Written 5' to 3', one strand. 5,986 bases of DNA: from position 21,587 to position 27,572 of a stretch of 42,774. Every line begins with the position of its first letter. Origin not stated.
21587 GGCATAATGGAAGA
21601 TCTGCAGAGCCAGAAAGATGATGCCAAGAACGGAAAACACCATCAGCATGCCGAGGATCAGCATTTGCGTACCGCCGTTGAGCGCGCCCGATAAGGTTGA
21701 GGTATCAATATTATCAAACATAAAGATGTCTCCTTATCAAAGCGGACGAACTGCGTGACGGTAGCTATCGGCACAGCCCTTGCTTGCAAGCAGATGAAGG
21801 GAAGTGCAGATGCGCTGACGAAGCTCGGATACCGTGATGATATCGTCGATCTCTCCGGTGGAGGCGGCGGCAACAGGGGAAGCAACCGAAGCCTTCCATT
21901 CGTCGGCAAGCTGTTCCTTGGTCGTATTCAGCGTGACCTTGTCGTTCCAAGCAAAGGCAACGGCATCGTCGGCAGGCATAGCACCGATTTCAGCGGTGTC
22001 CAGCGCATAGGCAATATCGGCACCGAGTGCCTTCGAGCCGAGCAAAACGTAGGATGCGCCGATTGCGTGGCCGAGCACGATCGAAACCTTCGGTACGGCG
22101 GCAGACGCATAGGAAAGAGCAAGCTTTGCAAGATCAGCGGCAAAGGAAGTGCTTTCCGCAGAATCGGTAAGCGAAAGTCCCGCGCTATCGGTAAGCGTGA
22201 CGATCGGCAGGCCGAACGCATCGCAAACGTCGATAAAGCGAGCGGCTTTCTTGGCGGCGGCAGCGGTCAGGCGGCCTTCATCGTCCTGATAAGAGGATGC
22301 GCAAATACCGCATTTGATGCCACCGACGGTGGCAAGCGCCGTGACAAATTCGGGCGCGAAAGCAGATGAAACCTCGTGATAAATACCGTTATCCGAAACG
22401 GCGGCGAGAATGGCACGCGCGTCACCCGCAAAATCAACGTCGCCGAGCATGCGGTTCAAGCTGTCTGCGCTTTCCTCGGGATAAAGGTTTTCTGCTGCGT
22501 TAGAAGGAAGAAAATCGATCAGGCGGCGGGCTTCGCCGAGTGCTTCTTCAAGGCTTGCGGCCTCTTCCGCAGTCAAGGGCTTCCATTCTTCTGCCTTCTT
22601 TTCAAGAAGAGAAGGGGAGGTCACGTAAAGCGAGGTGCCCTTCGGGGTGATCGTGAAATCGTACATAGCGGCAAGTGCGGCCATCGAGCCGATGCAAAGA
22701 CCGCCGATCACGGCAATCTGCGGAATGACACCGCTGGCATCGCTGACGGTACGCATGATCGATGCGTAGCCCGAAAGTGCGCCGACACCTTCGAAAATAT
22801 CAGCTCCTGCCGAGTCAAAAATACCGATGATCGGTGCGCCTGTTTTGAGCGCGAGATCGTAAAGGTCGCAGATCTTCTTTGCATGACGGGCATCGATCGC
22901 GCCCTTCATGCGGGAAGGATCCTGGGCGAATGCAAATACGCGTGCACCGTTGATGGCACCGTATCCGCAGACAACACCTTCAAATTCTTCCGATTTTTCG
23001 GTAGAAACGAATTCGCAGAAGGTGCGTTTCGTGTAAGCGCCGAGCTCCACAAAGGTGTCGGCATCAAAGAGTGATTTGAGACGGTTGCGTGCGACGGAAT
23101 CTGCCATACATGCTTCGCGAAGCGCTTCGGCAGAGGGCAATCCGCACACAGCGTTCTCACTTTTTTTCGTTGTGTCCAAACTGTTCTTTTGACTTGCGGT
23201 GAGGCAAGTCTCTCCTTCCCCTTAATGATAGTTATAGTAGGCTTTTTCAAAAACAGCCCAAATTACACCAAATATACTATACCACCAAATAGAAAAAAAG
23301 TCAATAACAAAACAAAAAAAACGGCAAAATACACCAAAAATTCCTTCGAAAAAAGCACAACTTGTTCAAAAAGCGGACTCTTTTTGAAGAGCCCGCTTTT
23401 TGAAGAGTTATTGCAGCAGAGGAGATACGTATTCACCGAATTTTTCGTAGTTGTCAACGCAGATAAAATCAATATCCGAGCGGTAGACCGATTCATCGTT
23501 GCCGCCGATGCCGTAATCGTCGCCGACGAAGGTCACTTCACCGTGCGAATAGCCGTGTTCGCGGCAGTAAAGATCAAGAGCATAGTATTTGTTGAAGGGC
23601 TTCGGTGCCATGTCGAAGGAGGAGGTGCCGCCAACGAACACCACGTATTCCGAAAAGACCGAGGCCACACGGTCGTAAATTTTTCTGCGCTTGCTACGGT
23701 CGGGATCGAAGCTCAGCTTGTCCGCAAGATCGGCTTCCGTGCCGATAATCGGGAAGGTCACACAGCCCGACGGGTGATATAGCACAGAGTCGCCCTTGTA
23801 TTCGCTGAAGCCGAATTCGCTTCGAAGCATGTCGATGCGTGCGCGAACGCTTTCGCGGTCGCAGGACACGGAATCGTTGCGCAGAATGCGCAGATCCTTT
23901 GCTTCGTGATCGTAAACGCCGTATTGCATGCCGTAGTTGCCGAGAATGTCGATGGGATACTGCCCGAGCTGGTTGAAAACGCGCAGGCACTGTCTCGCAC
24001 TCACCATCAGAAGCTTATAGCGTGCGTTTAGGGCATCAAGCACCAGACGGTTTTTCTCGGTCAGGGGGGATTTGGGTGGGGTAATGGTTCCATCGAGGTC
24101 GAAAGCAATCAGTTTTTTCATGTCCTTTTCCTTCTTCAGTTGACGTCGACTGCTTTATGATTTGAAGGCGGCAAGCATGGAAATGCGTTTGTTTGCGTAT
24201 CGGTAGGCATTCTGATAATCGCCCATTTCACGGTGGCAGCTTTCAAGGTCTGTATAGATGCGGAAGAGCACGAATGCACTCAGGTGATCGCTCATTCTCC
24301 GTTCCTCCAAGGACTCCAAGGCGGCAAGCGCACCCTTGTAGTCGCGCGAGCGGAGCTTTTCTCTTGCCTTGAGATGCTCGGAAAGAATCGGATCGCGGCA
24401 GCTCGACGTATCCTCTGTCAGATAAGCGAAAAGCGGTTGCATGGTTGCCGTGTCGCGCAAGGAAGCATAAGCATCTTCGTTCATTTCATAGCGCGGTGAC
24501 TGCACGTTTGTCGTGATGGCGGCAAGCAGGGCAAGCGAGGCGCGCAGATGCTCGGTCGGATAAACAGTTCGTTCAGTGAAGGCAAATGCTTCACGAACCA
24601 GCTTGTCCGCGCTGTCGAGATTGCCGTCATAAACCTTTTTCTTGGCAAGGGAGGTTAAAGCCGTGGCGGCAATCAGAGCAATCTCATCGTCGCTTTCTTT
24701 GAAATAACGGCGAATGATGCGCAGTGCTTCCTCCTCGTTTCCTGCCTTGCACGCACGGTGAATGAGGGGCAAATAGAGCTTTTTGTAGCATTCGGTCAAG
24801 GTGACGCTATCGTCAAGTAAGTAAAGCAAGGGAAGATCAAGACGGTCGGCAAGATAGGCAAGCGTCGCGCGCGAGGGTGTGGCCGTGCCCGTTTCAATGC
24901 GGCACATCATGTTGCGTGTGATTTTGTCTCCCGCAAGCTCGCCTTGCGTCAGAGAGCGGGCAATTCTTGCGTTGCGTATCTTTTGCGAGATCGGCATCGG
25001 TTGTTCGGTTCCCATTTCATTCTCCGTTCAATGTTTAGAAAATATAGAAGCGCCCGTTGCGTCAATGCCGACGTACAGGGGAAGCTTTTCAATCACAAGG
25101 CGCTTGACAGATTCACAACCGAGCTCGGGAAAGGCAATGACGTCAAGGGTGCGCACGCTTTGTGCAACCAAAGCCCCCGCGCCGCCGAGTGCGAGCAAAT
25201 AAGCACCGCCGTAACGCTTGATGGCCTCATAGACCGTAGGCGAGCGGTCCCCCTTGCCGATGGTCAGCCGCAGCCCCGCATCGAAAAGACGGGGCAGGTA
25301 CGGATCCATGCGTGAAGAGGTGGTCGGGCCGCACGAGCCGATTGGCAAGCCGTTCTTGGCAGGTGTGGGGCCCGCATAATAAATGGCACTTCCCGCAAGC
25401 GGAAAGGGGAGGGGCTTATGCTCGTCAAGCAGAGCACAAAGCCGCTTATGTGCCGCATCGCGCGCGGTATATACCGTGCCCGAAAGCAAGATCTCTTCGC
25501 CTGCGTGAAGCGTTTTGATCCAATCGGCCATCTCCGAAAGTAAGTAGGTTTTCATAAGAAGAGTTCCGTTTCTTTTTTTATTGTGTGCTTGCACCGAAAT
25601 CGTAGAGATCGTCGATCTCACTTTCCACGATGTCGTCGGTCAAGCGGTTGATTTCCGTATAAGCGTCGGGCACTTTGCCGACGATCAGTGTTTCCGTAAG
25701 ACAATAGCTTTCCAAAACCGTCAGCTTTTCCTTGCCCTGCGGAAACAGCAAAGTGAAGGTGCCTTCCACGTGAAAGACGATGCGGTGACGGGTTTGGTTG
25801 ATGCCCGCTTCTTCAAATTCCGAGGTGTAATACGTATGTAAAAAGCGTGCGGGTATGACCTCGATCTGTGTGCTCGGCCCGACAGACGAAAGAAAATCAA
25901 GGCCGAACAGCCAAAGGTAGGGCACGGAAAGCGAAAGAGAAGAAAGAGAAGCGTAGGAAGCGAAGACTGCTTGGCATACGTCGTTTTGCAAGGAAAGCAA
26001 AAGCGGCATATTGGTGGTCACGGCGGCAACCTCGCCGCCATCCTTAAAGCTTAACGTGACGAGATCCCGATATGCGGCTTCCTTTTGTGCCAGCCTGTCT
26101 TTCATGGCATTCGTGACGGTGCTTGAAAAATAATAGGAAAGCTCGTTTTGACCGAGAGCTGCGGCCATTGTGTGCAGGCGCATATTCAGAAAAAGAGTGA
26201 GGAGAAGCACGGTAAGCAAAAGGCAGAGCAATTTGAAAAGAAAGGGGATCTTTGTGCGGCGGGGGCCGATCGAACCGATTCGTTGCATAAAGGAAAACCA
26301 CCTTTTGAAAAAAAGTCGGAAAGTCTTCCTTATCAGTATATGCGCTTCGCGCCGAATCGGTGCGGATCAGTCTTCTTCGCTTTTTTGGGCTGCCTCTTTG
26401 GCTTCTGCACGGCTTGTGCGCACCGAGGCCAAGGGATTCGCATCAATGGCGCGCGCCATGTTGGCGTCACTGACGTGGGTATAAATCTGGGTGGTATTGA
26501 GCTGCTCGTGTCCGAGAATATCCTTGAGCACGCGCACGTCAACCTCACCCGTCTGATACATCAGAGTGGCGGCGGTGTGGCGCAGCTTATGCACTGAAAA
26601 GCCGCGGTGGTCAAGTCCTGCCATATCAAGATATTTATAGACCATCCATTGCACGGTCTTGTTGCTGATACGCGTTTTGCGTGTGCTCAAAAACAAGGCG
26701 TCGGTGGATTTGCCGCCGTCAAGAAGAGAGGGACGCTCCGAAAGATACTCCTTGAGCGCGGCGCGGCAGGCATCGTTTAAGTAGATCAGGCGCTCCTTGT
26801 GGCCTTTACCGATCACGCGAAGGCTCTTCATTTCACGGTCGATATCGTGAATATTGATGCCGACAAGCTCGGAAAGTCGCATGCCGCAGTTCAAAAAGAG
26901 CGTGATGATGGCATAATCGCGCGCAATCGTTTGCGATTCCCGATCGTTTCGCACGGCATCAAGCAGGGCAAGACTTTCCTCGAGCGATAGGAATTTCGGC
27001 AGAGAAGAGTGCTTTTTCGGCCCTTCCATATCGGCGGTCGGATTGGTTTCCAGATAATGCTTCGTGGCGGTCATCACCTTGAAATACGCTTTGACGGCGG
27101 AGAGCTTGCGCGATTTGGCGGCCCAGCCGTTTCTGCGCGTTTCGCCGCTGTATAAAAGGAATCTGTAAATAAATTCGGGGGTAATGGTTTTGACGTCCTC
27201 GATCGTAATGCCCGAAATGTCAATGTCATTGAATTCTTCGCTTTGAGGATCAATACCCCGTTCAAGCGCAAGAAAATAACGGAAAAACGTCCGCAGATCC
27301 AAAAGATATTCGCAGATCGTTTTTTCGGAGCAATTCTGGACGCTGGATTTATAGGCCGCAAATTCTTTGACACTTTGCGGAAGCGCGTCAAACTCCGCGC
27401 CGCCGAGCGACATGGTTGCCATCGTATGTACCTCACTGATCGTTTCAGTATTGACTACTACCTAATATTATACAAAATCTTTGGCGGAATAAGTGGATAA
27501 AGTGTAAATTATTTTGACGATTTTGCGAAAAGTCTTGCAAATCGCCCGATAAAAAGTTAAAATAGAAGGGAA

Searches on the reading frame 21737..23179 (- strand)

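Call 13: search_protein_families(library=pfam, proteins=[window:21737-23179:-])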
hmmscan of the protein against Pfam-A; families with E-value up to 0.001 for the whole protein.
window:21737-23179:- (480 aa): 2 families
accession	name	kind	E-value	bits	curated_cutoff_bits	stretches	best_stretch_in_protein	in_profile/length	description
PF01039.27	Carboxyl_trans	-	1.6e-82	278.1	22.3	1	28-468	8-482/493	Carboxyl transferase domain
PF03255.19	ACCA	-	9e-07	28.8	23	1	310-371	134-195/310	Acetyl co-enzyme A carboxylase carboxyltransferase-like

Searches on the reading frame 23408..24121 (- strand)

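Call 13: search_protein_families(library=pfam, proteins=[window:23408-24121:-])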
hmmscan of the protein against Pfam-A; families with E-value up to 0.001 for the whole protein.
window:23408-24121:- (237 aa): 2 families
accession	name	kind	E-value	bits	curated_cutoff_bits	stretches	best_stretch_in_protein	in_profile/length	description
PF08282.18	Hydrolase_3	-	1e-07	32.4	20.9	1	5-202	1-212/255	haloacid dehalogenase-like hydrolase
PF03332.19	PMM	-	3.8e-06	27.3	22.4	1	136-215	119-197/221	Eukaryotic phosphomannomutase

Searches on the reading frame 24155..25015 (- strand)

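Call 13: search_protein_families(library=pfam, proteins=[window:24155-25015:-])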
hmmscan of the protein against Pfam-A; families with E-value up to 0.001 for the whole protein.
window:24155-25015:- (286 aa): 1 family
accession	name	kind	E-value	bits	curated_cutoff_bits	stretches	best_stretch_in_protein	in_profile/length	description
PF12844.13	HTH_19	-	0.00065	20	30.2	0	11-67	2-59/64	Helix-turn-helix domain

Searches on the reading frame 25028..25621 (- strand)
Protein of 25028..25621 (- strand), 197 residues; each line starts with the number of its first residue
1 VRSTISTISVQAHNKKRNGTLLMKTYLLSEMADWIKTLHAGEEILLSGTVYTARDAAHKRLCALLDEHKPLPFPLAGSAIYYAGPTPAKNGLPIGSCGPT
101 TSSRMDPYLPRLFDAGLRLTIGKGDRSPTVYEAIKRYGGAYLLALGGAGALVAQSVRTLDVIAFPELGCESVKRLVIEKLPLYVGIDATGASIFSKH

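Call 13: search_protein_families(library=pfam, proteins=[window:25028-25621:-])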
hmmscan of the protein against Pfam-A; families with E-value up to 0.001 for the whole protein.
window:25028-25621:- (197 aa): 1 family
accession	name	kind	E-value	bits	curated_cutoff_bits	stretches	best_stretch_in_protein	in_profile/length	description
PF05683.17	Fumerase_C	-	2.9e-51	174.2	22.2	1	29-196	34-204/205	Fumarase C-terminus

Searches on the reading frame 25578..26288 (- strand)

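Call 13: search_protein_families(library=pfam, proteins=[window:25578-26288:-])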
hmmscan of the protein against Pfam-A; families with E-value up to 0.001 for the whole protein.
window:25578-26288:- (236 aa): 1 family
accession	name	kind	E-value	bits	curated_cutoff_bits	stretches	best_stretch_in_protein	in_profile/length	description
PF09560.15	Spore_YunB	-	2.7e-21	75.9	25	1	120-208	2-90/91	Sporulation protein YunB (Spo_YunB)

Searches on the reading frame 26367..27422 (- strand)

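Call 13: search_protein_families(library=pfam, proteins=[window:26367-27422:-])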
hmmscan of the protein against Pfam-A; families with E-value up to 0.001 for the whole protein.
window:26367-27422:- (351 aa): 3 families
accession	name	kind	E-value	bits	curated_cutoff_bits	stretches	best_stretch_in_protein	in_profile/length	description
PF00589.27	Phage_integrase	-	7.1e-39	133.8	27.1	1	144-319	2-170/172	Phage integrase family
PF02899.23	Phage_int_SAM_1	-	3.4e-06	27.7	22.3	0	18-50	1-33/83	Phage integrase, N-terminal SAM-like domain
PF04540.18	Herpes_UL51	-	0.00055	20.2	25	0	141-228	39-118/158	Herpesvirus UL51 protein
